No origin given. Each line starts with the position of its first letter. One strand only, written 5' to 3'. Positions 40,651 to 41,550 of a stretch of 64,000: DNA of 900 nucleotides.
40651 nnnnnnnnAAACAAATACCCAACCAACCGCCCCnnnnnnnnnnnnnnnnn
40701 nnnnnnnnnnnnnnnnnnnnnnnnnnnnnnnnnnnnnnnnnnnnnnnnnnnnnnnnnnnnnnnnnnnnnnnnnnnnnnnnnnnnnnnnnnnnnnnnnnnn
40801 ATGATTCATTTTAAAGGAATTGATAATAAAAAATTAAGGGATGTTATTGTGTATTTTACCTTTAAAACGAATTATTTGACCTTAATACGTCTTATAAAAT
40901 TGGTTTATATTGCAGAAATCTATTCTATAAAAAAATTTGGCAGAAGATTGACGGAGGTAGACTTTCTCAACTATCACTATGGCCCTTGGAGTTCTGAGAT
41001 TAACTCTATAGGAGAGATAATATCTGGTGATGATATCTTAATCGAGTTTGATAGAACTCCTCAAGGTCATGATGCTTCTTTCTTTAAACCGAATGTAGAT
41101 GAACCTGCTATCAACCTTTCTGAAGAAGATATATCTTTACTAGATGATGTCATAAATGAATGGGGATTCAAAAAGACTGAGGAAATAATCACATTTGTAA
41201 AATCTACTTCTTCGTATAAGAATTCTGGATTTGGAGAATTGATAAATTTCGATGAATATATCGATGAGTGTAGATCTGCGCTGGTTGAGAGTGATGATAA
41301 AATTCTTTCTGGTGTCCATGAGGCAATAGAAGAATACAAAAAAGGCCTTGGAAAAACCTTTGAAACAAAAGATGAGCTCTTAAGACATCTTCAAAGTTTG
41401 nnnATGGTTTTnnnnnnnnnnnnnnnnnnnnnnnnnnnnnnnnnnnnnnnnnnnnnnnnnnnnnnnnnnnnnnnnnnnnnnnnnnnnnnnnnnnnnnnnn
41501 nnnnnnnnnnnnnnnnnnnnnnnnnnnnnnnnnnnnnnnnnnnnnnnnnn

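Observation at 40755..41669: Panacea-domain (PanA-like) protein paired with a RelE/ParE-fold toxin, a candidate PanAT-type TA module in an archaeon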

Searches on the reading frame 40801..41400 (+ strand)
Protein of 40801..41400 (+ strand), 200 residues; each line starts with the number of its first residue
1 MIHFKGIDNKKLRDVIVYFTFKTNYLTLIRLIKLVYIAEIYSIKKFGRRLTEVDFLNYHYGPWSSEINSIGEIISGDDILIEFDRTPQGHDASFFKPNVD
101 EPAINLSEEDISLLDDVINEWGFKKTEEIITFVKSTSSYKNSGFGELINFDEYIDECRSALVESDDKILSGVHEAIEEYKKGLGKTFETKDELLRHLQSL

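Call 3: search_protein_families(library=pfam, proteins=[window:40801-41400:+], max_evalue=1)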
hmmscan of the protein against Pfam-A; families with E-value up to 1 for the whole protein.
window:40801-41400:+ (200 aa): 1 family
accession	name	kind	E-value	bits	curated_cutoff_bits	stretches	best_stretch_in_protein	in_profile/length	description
PF13274.11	SocA_Panacea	-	1.8e-11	45.4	25.7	1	31-135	1-108/113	Antitoxin SocA-like, Panacea domain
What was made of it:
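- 40801..41403 (+): panA: 200-aa Panacea-domain antitoxin gene (stop codon included). PF13274 at 45.4 bits, above the gathering score of 25.7 (call 3).
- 40891..41205 (+): Panacea (DUF4065/SocA-like) core, residues 31-135. Extent of the Pfam match (call 3).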

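Call 4: search_protein_families(library=ncbifam, proteins=[window:40801-41400:+], max_evalue=1)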
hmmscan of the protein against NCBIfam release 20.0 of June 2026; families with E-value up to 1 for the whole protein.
window:40801-41400:+ (200 aa): 1 family
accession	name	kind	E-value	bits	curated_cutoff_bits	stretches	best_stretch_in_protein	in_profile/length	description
NF048014.1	antitoxin_DarG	equivalog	0.076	12.3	250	1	24-108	185-263/338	type II toxin-antitoxin system antitoxin DNA ADP-ribosyl glycohydrolase DarG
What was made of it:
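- Domain hits are above curated cut-offs (calls 3, 4). PanA here has no other candidate for operator binding (calls 3, 4).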

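Call 9: find_encoding_contigs(protein=window:40801-41400:+, flank=8000, max_places=8)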
Protein window:40801-41400:+ (200 aa): no gene with exactly this product is on record in the collection.
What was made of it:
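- Tried and rejected: An exact-sequence look-up of PanA found nothing (call 9).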

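Call 10: find_homologous_proteins(query=window:40801-41400:+)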
Query window:40801-41400:+ (200 aa): 12 proteins with E <= 0.001 among 211 candidates.
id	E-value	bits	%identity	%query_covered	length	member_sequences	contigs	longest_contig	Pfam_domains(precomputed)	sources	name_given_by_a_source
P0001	3.7e-124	430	98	100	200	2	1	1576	PF13274.12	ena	-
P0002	7.1e-112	390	89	100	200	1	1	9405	PF13274.12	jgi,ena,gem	-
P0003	1.3e-107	376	86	100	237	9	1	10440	PF13274.12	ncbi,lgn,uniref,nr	ncbi:MAG: hypothetical protein LAKADJCE_00626 [Candidatus Argoarchaeum ethanivorans]|uniref:Antitoxi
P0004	1.3e-84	301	71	97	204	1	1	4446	PF13274.12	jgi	-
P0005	2.6e-84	300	72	96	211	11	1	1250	PF13274.12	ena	-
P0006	4.1e-83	296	70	97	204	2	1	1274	PF13274.12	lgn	-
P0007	2.0e-82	294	67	100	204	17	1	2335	PF13274.12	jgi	jgi:hypothetical protein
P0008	2.4e-82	294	70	96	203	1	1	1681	PF13274.12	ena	-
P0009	1.4e-81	291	70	97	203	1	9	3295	PF13274.12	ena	-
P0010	1.6e-81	291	69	97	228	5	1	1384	PF13274.12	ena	-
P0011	1.9e-80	288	67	100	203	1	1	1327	PF13274.12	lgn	-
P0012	2.2e-74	268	61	99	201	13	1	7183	PF13274.12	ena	-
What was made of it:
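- On PanAT (Panacea-containing antitoxin TA systems): All 12 homologues carry PF13274 (call 10).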

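Call 11: find_encoding_contigs(protein=P0003, flank=5000, max_places=4)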
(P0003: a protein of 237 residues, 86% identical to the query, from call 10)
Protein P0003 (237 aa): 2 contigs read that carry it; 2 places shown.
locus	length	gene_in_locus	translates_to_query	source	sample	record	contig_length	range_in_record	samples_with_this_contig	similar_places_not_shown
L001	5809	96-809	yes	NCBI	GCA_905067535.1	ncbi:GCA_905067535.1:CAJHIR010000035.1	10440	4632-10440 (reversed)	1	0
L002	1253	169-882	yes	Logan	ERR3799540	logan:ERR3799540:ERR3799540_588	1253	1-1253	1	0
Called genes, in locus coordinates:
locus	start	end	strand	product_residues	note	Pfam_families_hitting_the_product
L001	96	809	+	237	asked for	PF13274:SocA_Panacea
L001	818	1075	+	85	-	PF05016:ParE_toxin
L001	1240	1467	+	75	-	-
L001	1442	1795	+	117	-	PF13975:gag-asp_proteas (faint)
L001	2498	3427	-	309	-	PF02661:Fic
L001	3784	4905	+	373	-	PF02754:CCG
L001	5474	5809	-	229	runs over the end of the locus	PF00481:PP2C, PF13672:PP2C_2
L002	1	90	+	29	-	?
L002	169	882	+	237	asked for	PF13274:SocA_Panacea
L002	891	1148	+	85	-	PF05016:ParE_toxin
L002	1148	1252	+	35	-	?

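Call 12: find_encoding_contigs(protein=P0002, flank=5000, max_places=4)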
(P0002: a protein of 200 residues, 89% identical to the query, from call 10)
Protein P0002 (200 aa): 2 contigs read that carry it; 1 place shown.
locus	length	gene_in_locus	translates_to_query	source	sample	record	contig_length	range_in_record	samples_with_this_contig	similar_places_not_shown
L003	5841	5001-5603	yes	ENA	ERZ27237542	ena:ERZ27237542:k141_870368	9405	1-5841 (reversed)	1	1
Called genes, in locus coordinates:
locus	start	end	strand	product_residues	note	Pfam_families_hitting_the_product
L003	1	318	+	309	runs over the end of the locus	PF02729:OTCace_N, PF00185:OTCace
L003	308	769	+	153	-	PF01948:PyrI, PF02748:PyrI_C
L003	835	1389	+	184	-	-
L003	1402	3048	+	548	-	PF00118:Cpn60_TCP1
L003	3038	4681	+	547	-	PF00118:Cpn60_TCP1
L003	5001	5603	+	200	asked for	PF13274:SocA_Panacea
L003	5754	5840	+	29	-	?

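Call 13: find_encoding_contigs(protein=P0012, flank=5000, max_places=4)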
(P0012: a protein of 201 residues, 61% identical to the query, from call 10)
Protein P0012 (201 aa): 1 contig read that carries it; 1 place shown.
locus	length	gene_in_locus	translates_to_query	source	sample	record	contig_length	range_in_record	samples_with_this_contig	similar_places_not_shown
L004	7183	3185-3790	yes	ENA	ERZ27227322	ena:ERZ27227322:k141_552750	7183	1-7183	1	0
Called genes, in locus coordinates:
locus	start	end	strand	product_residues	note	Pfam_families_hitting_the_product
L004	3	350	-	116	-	?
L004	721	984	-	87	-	PF22743:PspAA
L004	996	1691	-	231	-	PF04012:PspA_IM30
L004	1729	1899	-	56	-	-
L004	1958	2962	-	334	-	PF04055:Radical_SAM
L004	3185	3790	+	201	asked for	PF13274:SocA_Panacea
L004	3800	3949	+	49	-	-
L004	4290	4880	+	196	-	PF02887:PK_C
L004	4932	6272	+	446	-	PF00753:Lactamase_B (weak), PF12706:Lactamase_B_2, PF22505:RNase_J_b_CASP, PF07521:RMMBL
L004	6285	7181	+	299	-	?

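Call 14: find_encoding_contigs(protein=P0004, flank=5000, max_places=4)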
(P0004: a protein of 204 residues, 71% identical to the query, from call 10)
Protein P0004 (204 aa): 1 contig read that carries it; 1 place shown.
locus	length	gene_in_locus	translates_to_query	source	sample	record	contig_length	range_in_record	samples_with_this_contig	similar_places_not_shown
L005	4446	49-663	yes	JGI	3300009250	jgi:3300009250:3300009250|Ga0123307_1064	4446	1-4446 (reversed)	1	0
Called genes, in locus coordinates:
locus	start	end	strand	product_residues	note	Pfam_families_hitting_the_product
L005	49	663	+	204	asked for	PF13274:SocA_Panacea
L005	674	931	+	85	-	PF05016:ParE_toxin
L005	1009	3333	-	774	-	PF01326:PPDK_N, PF00391:PEP-utilizers, PF02896:PEP-utilizers_C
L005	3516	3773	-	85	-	PF05016:ParE_toxin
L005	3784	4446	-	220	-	?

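Call 17: search_solved_structures(query=window:40801-41400:+, max_evalue=10, show_alignments=2)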
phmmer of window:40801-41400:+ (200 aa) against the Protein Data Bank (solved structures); distinct sequences matched with E-value up to 10: 4.
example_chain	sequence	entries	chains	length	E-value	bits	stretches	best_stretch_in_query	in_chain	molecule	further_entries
7rdr_A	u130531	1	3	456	1.9e-05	28.1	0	147-188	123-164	Circular tendon repeat protein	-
2hj0_A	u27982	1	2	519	0.63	13.3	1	145-186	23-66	Putative citrate lyase, alfa subunit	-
4fla_A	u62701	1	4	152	1.1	12.5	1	158-200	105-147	Regulation of nuclear pre-mRNA domain-containing protein 1B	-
4nad_B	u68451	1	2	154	1.2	12.3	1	159-200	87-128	Regulation of nuclear pre-mRNA domain-containing protein 1B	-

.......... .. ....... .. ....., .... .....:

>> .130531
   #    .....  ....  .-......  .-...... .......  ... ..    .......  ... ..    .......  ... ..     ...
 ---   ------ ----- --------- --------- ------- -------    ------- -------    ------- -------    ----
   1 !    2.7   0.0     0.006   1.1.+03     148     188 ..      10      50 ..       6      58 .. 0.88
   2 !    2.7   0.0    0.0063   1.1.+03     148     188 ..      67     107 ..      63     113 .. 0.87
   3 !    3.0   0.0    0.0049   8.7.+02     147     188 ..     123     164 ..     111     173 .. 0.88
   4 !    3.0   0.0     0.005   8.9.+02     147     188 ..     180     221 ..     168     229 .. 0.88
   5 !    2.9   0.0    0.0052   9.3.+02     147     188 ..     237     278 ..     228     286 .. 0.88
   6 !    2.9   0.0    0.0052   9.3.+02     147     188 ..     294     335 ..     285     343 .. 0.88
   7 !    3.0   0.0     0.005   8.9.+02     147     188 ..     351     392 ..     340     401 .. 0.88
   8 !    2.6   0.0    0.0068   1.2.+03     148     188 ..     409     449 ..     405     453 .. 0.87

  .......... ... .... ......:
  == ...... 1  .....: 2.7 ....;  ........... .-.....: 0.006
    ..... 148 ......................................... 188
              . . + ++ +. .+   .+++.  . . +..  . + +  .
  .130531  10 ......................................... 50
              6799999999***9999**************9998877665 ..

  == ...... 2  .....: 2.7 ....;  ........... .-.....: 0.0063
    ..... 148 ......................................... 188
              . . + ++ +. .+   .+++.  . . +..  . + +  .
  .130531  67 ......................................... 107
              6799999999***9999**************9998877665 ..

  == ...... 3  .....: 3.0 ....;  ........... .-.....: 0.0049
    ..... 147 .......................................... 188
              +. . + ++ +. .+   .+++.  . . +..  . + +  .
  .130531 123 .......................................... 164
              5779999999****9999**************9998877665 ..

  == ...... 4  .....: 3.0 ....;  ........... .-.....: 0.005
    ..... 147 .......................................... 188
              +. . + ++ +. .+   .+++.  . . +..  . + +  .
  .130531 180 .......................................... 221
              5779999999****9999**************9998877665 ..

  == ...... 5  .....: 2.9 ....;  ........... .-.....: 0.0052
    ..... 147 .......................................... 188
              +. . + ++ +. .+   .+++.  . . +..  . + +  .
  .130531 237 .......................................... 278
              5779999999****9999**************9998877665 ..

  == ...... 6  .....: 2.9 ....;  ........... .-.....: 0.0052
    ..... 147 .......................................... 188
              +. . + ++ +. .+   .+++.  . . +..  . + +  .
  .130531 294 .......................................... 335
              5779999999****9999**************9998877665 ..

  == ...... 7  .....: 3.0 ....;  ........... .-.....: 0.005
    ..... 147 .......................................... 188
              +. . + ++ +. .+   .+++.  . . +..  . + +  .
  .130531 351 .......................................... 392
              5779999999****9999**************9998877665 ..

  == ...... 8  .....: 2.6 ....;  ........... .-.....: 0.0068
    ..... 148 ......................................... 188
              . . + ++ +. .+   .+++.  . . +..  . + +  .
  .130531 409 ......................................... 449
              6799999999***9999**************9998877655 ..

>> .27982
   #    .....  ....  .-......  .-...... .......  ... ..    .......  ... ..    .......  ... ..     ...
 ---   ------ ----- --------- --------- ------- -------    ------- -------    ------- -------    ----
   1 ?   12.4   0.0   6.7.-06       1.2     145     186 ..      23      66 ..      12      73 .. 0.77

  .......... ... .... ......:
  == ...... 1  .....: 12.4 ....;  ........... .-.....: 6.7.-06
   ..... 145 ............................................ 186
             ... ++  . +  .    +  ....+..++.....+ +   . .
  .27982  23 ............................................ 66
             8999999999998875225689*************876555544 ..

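Call 21: search_protein_families(library=padloc, proteins=[window:40801-41400:+], max_evalue=1)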
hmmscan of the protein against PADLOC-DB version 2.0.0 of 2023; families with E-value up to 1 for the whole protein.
window:40801-41400:+ (200 aa): 2 families
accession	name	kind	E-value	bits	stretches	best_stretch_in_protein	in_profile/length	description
PDLC02990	DarG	-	0.0022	15.5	1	23-89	177-237/329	-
PDLC02970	SP_VI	-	0.0057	15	1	106-125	27-46/68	-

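Call 23: find_related_loci(query=A1, collection=genome_contigs, flank=4000)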
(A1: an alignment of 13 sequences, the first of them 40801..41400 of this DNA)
Query A1 (200 aa) in genome_contigs; peptide patterns used: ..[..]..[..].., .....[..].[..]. (x = any residue, [..] = any of these).
94 stretches matched a pattern; 3 encode a relative of the query (tblastn E <= 1e-3); 3 distinct loci.
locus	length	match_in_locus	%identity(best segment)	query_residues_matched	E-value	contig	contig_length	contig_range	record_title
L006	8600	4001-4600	86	1-200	1e-114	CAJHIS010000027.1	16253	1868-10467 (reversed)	MAG: Candidatus Argoarchaeum ethanivorans isolate gfbio:e3339647-f889-4370-9287-4fb5cb688e4c:AG392D22_GoMArc1 genome ass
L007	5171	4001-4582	71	7-200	9e-89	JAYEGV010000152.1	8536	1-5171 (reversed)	MAG: Methanobacteriota archaeon isolate MAG236 MAG236_152, whole genome shotgun sequence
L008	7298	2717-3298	62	7-200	1e-79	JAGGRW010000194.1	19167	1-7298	MAG: Methanosarcinales archaeon isolate AUK006 PB_MANV_006_c_000000000284, whole genome shotgun sequence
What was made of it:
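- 40725..41688 (+): Whole mobile cassette: promoter region, panA, toxin gene and the start of the 3' element. Flanking genes differ in every lineage (calls 11-14, 23).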

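Call 46: predict_structure(alignment_id=A1)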
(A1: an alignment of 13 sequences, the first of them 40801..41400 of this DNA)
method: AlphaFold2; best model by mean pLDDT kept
length: 200 residues; sequences in the alignment: 13
mean_pLDDT: 38.1   pTM: 0.27
mean pLDDT of the five models: 38.1, 33.6, 33.3, 32.6, 32.2
residues with pLDDT >= 90: 0; 70-90: 0; 50-70: 14; < 50: 186
segments of 3 or more residues with pLDDT < 50: 1-17, 19-43, 53-56, 60-187, 192-194, 196-200
pLDDT, mean of each block of 10 residues (from residue 1): 27 38 43 44 49 48 43 40 36 28 36 44 38 37 31 31 28 32 42 46
secondary structure, 60 per line:
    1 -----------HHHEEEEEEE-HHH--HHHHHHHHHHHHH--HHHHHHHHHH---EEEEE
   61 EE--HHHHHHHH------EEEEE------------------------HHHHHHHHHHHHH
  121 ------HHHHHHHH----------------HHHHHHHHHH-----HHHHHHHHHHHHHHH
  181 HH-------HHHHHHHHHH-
elements in order: E15-21 H28-40 H43-52 E56-62 H65-72 E79-83 H108-120 H127-134 H151-160 H166-182 H190-199
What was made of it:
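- Tried and rejected: The PanA monomer model was too poor (pLDDT 38) to use for a fold search (call 46).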

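Call 61: find_related_loci(query=A1, collection=viral_contigs, flank=4000)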
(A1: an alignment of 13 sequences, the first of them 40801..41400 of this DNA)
Query A1 (200 aa) in viral_contigs; peptide patterns used: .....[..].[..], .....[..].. (x = any residue, [..] = any of these).
34 stretches matched a pattern, but none encodes a relative of the query by tblastn (E <= 1e-3).
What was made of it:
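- Tried and rejected: No relatives were found on viral contigs (call 61).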

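Call 62: find_related_loci(query=A1, collection=metagenome_contigs, flank=4000)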
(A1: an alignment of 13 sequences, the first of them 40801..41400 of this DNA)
Query A1 (200 aa) in metagenome_contigs; peptide patterns used: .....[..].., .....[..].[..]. (x = any residue, [..] = any of these).
264 stretches matched a pattern; 7 encode a relative of the query (tblastn E <= 1e-3); 7 distinct loci.
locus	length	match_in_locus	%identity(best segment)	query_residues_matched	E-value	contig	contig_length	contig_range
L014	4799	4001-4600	89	1-200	7e-118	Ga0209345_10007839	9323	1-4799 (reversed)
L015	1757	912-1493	70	7-200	3e-93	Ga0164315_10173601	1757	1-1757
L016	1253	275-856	70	7-200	3e-95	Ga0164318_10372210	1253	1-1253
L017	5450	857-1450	61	3-200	2e-79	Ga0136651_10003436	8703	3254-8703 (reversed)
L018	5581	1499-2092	61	3-200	2e-78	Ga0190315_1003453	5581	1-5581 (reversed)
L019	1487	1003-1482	69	1-157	3e-74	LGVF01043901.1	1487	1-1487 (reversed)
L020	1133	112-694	61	7-200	4e-41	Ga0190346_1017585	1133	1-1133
